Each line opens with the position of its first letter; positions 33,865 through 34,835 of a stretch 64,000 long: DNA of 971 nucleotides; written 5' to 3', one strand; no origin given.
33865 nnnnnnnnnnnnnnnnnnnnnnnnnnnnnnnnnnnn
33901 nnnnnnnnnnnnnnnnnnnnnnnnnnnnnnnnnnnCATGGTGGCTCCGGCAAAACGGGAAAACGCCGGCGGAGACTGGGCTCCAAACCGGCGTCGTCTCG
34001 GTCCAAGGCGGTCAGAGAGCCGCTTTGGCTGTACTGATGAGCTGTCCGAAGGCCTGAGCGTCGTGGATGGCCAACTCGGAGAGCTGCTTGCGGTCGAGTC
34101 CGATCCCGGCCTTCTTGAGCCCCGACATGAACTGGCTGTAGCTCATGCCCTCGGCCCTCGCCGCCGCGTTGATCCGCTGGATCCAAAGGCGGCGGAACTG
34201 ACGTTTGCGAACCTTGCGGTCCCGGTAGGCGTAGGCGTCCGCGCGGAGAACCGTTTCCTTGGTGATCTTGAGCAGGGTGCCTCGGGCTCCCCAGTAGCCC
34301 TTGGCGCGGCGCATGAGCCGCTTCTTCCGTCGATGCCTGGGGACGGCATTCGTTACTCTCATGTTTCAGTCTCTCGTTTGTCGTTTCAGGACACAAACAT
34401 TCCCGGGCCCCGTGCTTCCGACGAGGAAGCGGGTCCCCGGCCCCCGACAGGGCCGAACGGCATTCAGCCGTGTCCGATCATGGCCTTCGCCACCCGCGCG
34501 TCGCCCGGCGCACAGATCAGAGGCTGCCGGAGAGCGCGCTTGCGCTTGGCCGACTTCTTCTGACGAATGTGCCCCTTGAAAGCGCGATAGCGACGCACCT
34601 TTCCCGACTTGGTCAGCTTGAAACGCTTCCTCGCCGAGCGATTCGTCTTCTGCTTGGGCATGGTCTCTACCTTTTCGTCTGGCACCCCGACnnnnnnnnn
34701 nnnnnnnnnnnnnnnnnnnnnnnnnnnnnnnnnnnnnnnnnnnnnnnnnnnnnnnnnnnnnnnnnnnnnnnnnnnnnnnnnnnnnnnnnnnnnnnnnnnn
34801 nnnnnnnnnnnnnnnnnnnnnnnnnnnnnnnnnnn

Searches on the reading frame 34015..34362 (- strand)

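Call 76: search_protein_families(library=pfam, proteins=[window:34015-34362:-], max_evalue=0.00001)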
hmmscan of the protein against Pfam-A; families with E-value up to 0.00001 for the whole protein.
window:34015-34362:- (116 aa): 1 family
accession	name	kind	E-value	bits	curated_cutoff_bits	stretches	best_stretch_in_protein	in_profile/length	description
PF00453.23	Ribosomal_L20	-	1.1e-42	144.9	30.8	1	2-108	1-107/107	Ribosomal protein L20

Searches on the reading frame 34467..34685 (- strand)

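Call 76: search_protein_families(library=pfam, proteins=[window:34467-34685:-], max_evalue=0.00001)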
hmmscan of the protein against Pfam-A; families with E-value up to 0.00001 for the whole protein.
window:34467-34685:- (73 aa): 1 family
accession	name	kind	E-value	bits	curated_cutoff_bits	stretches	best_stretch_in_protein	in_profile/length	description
PF01632.24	Ribosomal_L35p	-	5.8e-21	75.1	28.9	1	10-69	1-60/61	Ribosomal protein L35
